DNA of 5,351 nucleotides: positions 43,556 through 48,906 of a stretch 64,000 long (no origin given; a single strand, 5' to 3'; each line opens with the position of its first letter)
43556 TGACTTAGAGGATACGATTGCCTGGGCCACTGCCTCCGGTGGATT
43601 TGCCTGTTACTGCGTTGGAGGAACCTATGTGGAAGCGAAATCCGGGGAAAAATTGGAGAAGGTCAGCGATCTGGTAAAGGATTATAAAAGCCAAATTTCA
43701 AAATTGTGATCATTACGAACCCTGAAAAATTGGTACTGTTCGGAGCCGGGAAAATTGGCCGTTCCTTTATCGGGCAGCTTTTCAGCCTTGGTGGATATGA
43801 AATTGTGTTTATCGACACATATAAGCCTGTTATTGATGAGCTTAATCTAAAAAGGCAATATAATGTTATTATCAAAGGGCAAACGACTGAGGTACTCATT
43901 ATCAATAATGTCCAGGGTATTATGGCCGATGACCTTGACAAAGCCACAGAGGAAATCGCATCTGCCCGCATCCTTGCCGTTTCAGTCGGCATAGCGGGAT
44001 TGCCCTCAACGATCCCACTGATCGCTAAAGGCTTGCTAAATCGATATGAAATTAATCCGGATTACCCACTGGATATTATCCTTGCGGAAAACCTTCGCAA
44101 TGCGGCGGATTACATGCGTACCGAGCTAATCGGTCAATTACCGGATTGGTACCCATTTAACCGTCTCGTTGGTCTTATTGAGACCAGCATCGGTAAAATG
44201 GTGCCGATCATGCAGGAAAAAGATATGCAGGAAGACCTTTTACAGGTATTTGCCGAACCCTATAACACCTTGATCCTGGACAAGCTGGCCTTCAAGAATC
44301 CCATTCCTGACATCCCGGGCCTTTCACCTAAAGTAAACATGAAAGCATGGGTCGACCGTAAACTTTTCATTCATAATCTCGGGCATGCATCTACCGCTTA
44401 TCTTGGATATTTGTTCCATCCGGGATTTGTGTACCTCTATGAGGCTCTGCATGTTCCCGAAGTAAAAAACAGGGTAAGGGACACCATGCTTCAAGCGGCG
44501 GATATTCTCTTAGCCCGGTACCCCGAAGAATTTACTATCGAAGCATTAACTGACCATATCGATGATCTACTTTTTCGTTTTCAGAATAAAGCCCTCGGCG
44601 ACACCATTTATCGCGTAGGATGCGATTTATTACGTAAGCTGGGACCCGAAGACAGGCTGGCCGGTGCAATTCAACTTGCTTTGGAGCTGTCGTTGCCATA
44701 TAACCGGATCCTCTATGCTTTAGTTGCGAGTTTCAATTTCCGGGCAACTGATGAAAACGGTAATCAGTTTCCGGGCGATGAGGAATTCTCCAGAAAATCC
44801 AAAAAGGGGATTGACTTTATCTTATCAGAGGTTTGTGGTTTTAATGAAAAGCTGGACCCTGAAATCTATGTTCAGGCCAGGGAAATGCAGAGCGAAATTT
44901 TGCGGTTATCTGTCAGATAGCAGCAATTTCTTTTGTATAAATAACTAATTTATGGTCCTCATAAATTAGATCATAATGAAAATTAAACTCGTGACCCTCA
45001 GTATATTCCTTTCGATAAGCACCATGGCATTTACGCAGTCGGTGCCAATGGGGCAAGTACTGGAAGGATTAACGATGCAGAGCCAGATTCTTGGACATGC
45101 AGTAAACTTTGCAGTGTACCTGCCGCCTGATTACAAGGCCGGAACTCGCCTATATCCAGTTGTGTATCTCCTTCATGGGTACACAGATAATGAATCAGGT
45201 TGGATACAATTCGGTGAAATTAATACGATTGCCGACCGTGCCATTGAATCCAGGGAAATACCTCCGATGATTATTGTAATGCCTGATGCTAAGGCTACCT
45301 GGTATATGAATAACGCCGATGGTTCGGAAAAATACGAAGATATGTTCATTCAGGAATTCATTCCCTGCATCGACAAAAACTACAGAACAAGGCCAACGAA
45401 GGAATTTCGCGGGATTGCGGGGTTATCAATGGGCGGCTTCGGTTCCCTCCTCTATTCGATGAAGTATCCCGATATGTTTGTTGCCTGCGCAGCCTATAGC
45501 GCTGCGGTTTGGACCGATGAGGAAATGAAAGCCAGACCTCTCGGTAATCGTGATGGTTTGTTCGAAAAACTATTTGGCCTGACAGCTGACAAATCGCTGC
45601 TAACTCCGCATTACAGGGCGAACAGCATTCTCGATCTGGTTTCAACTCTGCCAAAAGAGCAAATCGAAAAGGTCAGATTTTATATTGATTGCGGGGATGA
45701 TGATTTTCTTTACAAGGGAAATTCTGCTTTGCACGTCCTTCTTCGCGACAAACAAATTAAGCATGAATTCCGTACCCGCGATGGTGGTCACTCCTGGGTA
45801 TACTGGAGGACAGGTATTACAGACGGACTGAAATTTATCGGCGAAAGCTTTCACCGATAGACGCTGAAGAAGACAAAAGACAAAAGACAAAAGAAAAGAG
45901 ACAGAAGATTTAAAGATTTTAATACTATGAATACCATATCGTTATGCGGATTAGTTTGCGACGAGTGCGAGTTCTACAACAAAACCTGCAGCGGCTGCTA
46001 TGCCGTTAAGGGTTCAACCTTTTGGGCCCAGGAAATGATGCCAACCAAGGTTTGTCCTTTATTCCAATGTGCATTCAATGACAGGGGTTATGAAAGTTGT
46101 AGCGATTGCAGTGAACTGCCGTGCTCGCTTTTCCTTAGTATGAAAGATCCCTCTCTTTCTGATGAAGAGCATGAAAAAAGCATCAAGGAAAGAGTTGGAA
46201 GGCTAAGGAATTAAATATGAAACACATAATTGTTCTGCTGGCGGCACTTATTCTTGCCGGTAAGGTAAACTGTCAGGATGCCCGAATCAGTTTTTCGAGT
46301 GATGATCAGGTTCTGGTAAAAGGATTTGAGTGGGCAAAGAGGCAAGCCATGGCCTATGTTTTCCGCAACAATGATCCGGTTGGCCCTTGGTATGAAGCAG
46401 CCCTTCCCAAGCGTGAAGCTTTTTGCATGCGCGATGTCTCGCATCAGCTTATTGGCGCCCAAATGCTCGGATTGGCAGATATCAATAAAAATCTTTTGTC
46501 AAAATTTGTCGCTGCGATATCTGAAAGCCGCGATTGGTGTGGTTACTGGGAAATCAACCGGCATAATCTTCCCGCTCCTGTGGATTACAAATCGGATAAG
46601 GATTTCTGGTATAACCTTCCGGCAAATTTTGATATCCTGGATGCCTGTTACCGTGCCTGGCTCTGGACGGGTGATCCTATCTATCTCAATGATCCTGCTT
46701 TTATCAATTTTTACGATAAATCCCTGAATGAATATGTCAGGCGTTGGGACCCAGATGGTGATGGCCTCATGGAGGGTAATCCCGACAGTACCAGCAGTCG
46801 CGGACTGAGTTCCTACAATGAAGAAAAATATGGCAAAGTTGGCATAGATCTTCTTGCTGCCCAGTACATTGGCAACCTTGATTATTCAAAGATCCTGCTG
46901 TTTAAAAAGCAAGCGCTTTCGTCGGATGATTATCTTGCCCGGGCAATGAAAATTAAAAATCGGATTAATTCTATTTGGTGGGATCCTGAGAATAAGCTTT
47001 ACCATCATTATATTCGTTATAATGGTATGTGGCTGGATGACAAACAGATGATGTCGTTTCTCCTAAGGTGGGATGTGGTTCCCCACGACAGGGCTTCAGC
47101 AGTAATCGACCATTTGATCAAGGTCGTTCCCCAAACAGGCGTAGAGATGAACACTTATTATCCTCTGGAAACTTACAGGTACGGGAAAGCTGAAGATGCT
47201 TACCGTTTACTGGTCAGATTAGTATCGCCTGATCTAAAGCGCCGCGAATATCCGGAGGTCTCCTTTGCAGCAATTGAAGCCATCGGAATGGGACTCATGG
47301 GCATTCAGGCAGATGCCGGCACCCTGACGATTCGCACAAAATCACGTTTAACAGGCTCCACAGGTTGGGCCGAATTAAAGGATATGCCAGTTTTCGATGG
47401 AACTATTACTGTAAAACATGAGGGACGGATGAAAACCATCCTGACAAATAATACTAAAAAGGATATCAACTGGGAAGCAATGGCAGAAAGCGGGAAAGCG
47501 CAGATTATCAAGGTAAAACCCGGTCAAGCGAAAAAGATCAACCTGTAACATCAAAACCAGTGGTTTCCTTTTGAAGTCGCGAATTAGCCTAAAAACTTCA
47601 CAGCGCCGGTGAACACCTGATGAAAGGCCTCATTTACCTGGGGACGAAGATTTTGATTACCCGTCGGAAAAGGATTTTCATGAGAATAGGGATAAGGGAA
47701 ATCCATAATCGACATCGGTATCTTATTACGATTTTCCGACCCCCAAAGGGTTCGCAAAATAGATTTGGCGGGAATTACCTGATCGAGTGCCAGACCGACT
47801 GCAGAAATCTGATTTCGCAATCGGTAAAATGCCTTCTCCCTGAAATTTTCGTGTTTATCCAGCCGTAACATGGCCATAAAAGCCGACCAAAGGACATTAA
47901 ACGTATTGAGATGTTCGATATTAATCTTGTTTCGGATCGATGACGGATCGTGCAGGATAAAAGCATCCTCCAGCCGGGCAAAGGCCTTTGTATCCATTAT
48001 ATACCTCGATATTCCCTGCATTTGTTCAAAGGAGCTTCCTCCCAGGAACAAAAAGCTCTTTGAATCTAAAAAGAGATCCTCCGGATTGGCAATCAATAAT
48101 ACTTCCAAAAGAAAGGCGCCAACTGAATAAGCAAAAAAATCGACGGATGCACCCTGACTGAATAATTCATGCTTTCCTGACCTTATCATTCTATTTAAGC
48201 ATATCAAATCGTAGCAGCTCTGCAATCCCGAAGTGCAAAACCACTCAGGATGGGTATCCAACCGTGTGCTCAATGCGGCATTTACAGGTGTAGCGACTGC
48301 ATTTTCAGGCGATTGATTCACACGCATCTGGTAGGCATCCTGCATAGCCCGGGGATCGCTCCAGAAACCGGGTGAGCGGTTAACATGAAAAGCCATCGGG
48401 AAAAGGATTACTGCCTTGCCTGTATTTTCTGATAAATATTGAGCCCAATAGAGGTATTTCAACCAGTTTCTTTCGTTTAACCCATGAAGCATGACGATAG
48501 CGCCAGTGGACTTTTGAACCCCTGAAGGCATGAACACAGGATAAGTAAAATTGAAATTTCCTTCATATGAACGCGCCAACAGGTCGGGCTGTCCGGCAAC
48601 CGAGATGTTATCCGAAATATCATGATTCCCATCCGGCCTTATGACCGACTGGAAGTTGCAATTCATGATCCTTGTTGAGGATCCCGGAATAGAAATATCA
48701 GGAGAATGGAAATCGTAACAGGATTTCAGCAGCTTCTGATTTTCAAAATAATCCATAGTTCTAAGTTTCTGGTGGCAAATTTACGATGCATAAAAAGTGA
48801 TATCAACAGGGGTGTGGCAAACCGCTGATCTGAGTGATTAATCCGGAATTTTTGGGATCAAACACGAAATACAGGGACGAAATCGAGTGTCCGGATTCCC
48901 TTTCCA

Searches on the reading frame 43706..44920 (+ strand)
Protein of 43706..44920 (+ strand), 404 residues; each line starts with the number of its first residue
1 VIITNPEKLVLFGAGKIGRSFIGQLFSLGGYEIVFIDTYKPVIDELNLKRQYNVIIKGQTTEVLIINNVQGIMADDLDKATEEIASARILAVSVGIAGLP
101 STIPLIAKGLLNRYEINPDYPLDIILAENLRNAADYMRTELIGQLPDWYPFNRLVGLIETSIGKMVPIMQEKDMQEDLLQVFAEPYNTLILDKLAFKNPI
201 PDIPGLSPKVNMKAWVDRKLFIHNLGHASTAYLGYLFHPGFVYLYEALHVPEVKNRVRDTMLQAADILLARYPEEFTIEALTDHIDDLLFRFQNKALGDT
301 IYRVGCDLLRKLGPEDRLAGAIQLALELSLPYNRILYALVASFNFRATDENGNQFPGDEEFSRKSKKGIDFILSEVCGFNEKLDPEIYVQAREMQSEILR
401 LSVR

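Call 32: search_protein_families(library=pfam, proteins=[window:43706-44920:+], max_evalue=0.00001)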
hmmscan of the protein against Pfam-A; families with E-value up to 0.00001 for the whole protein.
window:43706-44920:+ (404 aa): 2 families
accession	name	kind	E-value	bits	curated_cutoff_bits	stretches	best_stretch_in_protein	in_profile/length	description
PF01232.29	Mannitol_dh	-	6.3e-27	95.3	27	1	8-204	2-198/199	Mannitol dehydrogenase Rossmann domain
PF08125.19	Mannitol_dh_C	-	1.2e-22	80.8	30.7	1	211-365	1-155/190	Mannitol dehydrogenase C-terminal domain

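Call 36: search_protein_families(library=ncbifam, proteins=[window:43706-44920:+], max_evalue=1e-10)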
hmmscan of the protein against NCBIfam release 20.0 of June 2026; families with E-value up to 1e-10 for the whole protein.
window:43706-44920:+ (404 aa): 9 families
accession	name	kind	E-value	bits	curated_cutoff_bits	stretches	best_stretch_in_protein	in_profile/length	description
NF002652.0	PRK02318.2-5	equivalog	2.5e-64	217.7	356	1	10-382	4-364/377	mannitol-1-phosphate 5-dehydrogenase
NF002646.0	PRK02318.1-2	equivalog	1.2e-62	212.2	368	1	8-350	2-339/382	mannitol-1-phosphate 5-dehydrogenase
NF002650.0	PRK02318.2-2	equivalog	1.8e-55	188.6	359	1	10-383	4-370/388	mannitol-1-phosphate 5-dehydrogenase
NF002647.0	PRK02318.1-3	equivalog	7.9e-55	186.7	357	1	9-352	4-344/384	mannitol-1-phosphate 5-dehydrogenase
NF002648.0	PRK02318.1-4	equivalog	3.6e-52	177.9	719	1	9-354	3-343/382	mannitol-1-phosphate 5-dehydrogenase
NF002653.0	PRK02318.2-6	equivalog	4.8e-51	174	404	1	8-382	3-367/387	mannitol-1-phosphate 5-dehydrogenase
NF002649.0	PRK02318.2-1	equivalog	1.6e-45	155.6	422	1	10-322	4-311/386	mannitol-1-phosphate 5-dehydrogenase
NF002651.0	PRK02318.2-4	equivalog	7.2e-34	117.5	269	1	8-346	5-323/368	mannitol-1-phosphate 5-dehydrogenase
NF002645.0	PRK02318.1-1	equivalog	3.1e-32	112.2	389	1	8-388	2-361/368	mannitol-1-phosphate 5-dehydrogenase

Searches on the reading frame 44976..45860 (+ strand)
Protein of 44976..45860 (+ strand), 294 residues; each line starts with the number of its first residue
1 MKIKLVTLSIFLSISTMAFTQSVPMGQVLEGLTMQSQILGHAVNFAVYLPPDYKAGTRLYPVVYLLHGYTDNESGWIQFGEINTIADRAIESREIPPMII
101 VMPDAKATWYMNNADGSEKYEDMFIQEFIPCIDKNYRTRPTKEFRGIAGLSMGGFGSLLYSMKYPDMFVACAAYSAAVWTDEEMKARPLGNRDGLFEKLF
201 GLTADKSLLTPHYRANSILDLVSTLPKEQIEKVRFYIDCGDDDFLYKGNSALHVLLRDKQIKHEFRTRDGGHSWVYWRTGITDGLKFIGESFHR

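Call 32: search_protein_families(library=pfam, proteins=[window:44976-45860:+], max_evalue=0.00001)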
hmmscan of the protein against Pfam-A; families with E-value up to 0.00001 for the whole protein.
window:44976-45860:+ (294 aa): 1 family
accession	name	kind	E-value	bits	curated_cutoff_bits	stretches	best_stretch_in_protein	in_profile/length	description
PF00756.26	Esterase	-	6.8e-37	128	22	1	36-287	1-250/251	Putative esterase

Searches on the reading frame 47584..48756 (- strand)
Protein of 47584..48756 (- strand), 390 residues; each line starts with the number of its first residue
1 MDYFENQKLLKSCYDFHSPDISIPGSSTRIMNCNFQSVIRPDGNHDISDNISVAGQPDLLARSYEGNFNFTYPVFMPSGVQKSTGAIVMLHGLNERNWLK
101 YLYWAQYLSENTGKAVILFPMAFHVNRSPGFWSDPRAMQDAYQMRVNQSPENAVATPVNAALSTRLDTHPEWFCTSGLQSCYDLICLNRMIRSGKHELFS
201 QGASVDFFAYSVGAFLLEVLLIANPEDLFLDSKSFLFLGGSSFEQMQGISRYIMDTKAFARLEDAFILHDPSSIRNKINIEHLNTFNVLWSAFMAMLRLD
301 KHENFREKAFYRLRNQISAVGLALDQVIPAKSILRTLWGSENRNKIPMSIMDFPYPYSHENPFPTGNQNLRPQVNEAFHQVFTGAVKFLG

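Call 32: search_protein_families(library=pfam, proteins=[window:47584-48756:-], max_evalue=0.00001)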
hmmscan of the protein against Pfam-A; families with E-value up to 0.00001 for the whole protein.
window:47584-48756:- (390 aa): 1 family
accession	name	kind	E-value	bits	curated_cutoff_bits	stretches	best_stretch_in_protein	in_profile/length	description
PF19519.4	DUF6051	-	6.7e-108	361.8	27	1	1-390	1-406/406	Family of unknown function (DUF6051)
